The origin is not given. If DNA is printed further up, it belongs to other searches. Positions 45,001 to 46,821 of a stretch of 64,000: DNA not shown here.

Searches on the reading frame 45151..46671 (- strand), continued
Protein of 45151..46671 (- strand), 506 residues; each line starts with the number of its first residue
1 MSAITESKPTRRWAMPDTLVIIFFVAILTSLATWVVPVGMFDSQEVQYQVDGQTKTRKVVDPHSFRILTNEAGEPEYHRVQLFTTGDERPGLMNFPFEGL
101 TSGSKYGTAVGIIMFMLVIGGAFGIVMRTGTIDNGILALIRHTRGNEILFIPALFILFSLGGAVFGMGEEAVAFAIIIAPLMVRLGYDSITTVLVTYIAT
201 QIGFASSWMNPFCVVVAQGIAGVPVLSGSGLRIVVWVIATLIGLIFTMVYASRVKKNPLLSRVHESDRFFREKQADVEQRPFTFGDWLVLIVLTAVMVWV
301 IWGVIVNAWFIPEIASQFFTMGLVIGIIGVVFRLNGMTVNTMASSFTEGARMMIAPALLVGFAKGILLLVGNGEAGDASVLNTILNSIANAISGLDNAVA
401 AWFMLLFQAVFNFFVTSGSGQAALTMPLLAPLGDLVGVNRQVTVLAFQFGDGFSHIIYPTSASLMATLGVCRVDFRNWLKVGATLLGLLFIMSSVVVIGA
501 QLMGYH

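Call 68: search_solved_structures(query=L017:7620-8621:+, max_evalue=0.001)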
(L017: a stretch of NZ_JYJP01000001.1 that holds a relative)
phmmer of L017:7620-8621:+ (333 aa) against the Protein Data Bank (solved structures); distinct sequences matched with E-value up to 0.001: 11.
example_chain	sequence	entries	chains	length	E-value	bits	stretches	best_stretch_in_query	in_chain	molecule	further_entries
3na6_A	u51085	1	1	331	1e-18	70.7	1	46-325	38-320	Succinylglutamate desuccinylase/aspartoacylase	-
6twm_A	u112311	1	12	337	1.7e-17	66.7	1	46-326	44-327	N-acetyl-L-2,4-diaminobutyric acid deacetylase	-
6twl_A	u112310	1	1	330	1.9e-17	66.6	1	46-326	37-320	N-acetyl-L-2,4-diaminobutyric acid deacetylase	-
3cdx_A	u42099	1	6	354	8.5e-17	64.4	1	47-285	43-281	Succinylglutamatedesuccinylase/aspartoacylase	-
2qj8_A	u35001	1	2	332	5.7e-15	58.4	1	47-295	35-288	Mlr6093 protein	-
3fmc_A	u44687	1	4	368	6.2e-06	28.7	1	35-115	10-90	Putative succinylglutamate desuccinylase / aspartoacylase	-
4wcm_A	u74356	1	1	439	8.3e-06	28.3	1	53-174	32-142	Conserved hypothetical secreted protein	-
4wck_A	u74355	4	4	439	0.00011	24.6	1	53-174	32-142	Conserved hypothetical secreted protein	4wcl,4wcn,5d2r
3lwu_A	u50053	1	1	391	0.00018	23.9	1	34-129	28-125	Succinylglutamate desuccinylase/aspartoacylase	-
8ein_A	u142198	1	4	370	0.00022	23.6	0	55-132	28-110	Succinylglutamate desuccinylase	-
4q6m_A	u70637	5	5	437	0.00039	22.8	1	56-174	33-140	Conserved hypothetical secreted protein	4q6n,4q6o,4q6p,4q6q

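Call 69: search_dna_similar(query=window:45151-46671:-, collection=plasmids, mode=protein, max_rows=40, rows=spread)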
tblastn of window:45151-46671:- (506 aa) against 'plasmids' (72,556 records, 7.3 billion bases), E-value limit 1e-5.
Records with a match: 566; places in all: 586; records where one place covers at least 80% of the query: 546.
Best place of each record, by identity: >=99% 5; 90-95% 4; 60-80% 9; <60% 548.
By first word of the organism name: Escherichia 240; Enterococcus 134; Pseudosulfitobacter 44; Klebsiella 21; Vibrio 10; Pseudoalteromonas 10; Bacillus 9; Staphylococcus 8; Roseovarius 7; Pantoea 6; and 43 more.
By predicted mobility (MOB-suite, as given by PLSDB): conjugative 331; non-mobilizable 189; mobilizable 46.
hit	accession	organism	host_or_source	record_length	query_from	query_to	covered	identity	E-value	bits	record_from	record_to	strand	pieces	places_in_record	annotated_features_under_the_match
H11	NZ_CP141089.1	Escherichia coli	Homo sapiens,Infected Human Urine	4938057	1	506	100%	100.0%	0e+0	1009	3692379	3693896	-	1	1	none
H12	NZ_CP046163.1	Vibrio sp. THAF191c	pure culture,Surface of a polyethylene ...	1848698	8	505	98%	62.1%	0e+0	619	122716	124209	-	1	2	none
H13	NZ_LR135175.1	Enterococcus faecium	-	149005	11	502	97%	37.5%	5e-87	300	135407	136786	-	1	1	YfcC family protein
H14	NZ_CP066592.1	Enterococcus faecium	Homo sapiens,cell culture,rectal swab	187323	11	502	97%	37.5%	5e-87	300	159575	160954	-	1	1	YfcC family protein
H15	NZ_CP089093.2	Enterococcus faecium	dog,Cell culture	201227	11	502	97%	37.5%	5e-87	300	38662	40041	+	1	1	YfcC family protein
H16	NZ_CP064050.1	Enterococcus faecium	Homo sapiens,rectal swab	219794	11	502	97%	37.5%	5e-87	300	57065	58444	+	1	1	YfcC family protein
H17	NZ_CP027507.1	Enterococcus faecium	Homo sapiens,not_blood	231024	11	502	97%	37.5%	5e-87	300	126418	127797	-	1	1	YfcC family protein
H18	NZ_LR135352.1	Enterococcus faecium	-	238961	11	502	97%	37.5%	5e-87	300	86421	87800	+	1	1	YfcC family protein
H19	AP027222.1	Enterococcus faecium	Homo sapiens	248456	11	502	97%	37.5%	5e-87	300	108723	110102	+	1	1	C4-dicarboxylate ABC transporter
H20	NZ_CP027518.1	Enterococcus faecium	Homo sapiens,blood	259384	11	502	97%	37.5%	5e-87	300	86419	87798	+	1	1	YfcC family protein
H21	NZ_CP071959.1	Enterococcus faecium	Homo sapiens,blood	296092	11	502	97%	37.5%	5e-87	300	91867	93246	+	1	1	YfcC family protein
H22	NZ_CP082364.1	Bacillus badius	bacterial cell,soil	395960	11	480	93%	37.4%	6e-83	288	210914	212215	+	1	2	Na+/H+ antiporter NhaC family protein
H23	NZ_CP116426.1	Sulfitobacter faviae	Hexacorallia,culture,Cold water coral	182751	16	479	92%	33.4%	3e-62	227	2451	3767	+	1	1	YfcC family protein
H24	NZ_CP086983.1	Pseudosulfitobacter pseudonitzschiae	Skeletonema costatum,The surface ...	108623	6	505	99%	30.8%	1e-65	238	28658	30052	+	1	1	TIGR00366 family protein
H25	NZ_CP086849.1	Pseudosulfitobacter pseudonitzschiae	Skeletonema costatum,The surface ...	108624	6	505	99%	30.8%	1e-65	238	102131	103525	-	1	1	TIGR00366 family protein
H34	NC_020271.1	Escherichia coli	-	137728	12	489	94%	31.4%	2e-60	222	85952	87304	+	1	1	YfcC family protein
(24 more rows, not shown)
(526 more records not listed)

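Call 70: get_annotated_region(hit=H34, flank=6000)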
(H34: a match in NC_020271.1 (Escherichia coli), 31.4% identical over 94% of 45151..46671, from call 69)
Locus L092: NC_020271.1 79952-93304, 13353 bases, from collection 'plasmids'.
description: Escherichia coli O25b:H4-ST131 plasmid pJIE186-2, complete sequence
organism: Escherichia coli (NCBI taxid 941322)
taxonomy: Bacteria; Pseudomonadota; Gammaproteobacteria; Enterobacterales; Enterobacteriaceae; Escherichia; Escherichia coli
host: -; source: -; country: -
typing (MOB-suite, as given by PLSDB): conjugative; replicon IncFIA,IncFIA,IncFIB,IncFIC; relaxase MOBF; mating-pair formation MPF_F
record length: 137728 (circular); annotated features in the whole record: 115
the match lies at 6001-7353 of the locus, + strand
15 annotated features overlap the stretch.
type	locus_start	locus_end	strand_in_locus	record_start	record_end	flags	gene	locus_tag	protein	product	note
CDS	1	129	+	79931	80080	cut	-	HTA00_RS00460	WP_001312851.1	Hok/Gef family protein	-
CDS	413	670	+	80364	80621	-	-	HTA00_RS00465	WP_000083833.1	replication regulatory protein RepA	-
CDS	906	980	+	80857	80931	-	tap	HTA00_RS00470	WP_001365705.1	RepA leader peptide Tap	GO:0006276 - plasmid maintenance [Evidence IEA]; GO:0031556 - transcriptional attenuation by ribosome [Evidence IEA]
CDS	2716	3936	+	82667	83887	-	arcA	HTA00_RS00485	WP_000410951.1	arginine deiminase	GO:0019546 - arginine deiminase pathway [Evidence IEA]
CDS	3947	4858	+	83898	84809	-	arcC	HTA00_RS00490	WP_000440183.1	carbamate kinase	GO:0006520 - amino acid metabolic process [Evidence IEA]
CDS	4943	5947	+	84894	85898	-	argF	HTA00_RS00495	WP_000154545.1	ornithine carbamoyltransferase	GO:0042450 - arginine biosynthetic process via ornithine [Evidence IEA]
CDS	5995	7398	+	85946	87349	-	-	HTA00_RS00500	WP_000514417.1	YfcC family protein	-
CDS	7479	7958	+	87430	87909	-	-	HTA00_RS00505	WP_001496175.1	ArgR family transcriptional regulator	-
CDS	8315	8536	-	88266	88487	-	-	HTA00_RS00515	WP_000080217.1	hypothetical protein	-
CDS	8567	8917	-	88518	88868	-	tnpB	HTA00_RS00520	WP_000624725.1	IS66 family insertion sequence element accessory protein TnpB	-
CDS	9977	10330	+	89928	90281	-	cmi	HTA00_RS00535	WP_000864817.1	colicin M immunity protein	-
CDS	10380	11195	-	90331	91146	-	cma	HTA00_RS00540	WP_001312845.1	lipid II-degrading bacteriocin colicin M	-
CDS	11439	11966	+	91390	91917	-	cbi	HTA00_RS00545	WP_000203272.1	colicin B immunity protein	-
CDS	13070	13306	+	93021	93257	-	cvi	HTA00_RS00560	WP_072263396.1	colicin V immunity protein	-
predicted_resistance_gene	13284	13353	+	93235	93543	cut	cvaC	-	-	colicin V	predicted by amrfinderplus; class ; identity 99.03%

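Call 71: get_annotated_region(hit=H13, flank=6000)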
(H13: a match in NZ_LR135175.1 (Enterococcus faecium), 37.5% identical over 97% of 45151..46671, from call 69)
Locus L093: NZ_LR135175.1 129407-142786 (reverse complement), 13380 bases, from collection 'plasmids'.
description: Enterococcus faecium isolate E4402 plasmid 2
organism: Enterococcus faecium (NCBI taxid 1352)
taxonomy: Bacteria; Bacillota; Bacilli; Lactobacillales; Enterococcaceae; Enterococcus; Enterococcus faecium
host: -; source: -; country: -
typing (MOB-suite, as given by PLSDB): conjugative; replicon rep_cluster_893; relaxase MOBP; mating-pair formation MPF_T
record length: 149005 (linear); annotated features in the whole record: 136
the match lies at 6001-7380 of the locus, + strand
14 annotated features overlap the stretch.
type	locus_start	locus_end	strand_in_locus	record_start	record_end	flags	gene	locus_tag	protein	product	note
CDS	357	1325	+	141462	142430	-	-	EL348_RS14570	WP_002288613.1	SIS domain-containing protein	GO:0005975 - carbohydrate metabolic process [Evidence IEA]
CDS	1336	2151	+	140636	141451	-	-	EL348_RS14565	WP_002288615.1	fructoselysine 6-kinase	-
CDS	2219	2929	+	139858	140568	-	-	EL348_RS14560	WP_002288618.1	GntR family transcriptional regulator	-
CDS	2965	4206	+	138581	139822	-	-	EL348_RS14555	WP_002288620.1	amidohydrolase family protein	-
CDS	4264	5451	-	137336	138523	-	-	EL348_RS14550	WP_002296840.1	IS256-like element IS16 family transposase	GO:0006313 - DNA transposition [Evidence IEA]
CDS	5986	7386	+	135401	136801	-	-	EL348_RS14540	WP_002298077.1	YfcC family protein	-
CDS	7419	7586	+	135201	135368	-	-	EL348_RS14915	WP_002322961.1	hypothetical protein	-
CDS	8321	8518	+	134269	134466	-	-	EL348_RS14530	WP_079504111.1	Txe/YoeB family addiction module toxin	GO:0008219 - cell death [Evidence IEA]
CDS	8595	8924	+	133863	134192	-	-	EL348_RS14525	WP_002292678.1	AbrB family transcriptional regulator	-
CDS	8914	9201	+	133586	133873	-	-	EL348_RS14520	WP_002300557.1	type II toxin-antitoxin system RelE/ParE family toxin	-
CDS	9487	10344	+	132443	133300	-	-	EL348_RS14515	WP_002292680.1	ParA family protein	-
CDS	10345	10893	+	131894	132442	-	-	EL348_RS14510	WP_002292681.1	hypothetical protein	-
CDS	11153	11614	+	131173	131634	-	-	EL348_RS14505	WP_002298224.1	hypothetical protein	-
CDS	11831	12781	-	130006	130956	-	-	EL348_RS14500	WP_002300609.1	sigma 54-interacting transcriptional regulator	GO:0006355 - regulation of DNA-templated transcription [Evidence IEA]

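Call 72: find_encoding_contigs(protein=P0275, flank=5000, max_places=1)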
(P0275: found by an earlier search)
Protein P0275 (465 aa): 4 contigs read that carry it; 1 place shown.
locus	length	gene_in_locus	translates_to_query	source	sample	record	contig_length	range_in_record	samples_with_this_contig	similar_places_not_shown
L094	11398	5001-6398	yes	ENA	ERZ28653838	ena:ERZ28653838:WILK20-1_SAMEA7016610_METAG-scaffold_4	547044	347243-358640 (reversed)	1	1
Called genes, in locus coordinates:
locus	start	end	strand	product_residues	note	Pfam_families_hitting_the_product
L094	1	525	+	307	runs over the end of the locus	PF03741:TerC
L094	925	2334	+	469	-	PF02878:PGM_PMM_I, PF02879:PGM_PMM_II, PF02880:PGM_PMM_III, PF00408:PGM_PMM_IV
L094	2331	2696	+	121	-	PF00072:Response_reg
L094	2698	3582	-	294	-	PF00512:HisKA, PF02518:HATPase_c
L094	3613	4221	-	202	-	PF01300:Sua5_yciO_yrdC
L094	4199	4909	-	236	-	PF00590:TP_methylase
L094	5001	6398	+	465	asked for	PF03606:DcuC, PF03553:Na_H_antiporter, PF02667:SCFA_trans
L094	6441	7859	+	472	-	PF00474:SSF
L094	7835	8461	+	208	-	PF04263:TPK_catalytic, PF04265:TPK_B1_binding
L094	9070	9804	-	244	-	PF23023:Anti-Pycsar_Apyc1 (weak), PF00753:Lactamase_B, PF12706:Lactamase_B_2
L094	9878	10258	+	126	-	PF01042:Ribonuc_L-PSP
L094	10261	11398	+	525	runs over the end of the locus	PF02446:Glyco_hydro_77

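Call 73: find_encoding_contigs(protein=P0291, flank=5000, max_places=1)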
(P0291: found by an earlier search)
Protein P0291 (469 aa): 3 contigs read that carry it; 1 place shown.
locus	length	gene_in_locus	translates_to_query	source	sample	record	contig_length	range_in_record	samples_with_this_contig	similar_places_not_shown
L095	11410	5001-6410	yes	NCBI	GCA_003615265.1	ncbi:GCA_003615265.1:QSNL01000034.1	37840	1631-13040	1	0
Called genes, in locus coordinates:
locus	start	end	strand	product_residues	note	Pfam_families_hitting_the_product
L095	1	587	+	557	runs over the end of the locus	PF01546:Peptidase_M20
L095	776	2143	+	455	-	PF01235:Na_Ala_symp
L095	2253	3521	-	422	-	PF04055:Radical_SAM, PF12544:LAM_C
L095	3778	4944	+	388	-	PF07905:PucR, PF17853:GGDEF_2, PF13556:HTH_30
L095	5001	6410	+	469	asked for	PF03606:DcuC, PF03806:ABG_transport (weak)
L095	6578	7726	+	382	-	PF01546:Peptidase_M20, PF07687:M20_dimer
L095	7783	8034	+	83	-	PF11823:Se_S_carrier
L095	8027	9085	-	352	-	PF00044:Gp_dh_N, PF02800:Gp_dh_C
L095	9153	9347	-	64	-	-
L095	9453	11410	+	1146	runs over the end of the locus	PF09992:NAGPA, PF07833:Cu_amine_oxidN1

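Call 74: find_encoding_contigs(protein=P0168, flank=5000, max_places=1)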
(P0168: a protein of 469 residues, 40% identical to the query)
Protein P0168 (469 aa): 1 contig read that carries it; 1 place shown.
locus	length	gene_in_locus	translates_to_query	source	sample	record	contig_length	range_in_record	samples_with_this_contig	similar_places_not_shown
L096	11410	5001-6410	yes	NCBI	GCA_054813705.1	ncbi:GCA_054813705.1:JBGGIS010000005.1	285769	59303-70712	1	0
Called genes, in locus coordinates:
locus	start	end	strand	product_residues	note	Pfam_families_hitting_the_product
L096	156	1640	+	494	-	PF00246:Peptidase_M14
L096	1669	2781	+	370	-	PF02746:MR_MLE_N, PF13378:MR_MLE_C, PF26685:DUF8230_C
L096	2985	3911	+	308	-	PF07687:M20_dimer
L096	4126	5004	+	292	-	PF03575:Peptidase_S51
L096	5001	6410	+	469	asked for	PF03606:DcuC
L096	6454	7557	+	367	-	PF18962:Por_Secre_tail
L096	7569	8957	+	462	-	PF18962:Por_Secre_tail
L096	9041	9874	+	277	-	PF01418:HTH_6, PF13580:SIS_2 (faint), PF01380:SIS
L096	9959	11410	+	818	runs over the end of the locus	PF13620:CarboxypepD_reg, PF13715:CarbopepD_reg_2, PF07715:Plug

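Call 75: find_encoding_contigs(protein=P0301, flank=5000, max_places=1)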
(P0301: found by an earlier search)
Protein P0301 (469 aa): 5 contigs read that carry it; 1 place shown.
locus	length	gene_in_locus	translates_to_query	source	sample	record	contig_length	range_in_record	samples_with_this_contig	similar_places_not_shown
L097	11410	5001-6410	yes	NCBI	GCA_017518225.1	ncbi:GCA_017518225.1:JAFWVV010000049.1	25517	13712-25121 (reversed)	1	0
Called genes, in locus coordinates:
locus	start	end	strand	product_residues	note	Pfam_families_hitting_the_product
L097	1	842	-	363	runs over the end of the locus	-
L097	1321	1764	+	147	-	PF00165:HTH_AraC (weak), PF12833:HTH_18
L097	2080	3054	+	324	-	PF01699:Na_Ca_ex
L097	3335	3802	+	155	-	-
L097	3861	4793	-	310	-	PF02698:DUF218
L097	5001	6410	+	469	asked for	PF03553:Na_H_antiporter (faint), PF03606:DcuC, PF02667:SCFA_trans (weak), PF03806:ABG_transport (weak)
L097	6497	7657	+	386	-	PF01546:Peptidase_M20, PF07687:M20_dimer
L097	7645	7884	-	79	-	-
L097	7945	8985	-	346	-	PF04015:DUF362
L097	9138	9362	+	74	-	PF14354:Lar_restr_allev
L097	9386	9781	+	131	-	PF02663:FmdE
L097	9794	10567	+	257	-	PF00702:Hydrolase (faint), PF05116:S6PP (faint), PF08282:Hydrolase_3, PF12710:HAD (faint), PF13419:HAD_2 (faint)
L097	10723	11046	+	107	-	PF03551:PadR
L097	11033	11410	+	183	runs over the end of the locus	PF11193:DUF2812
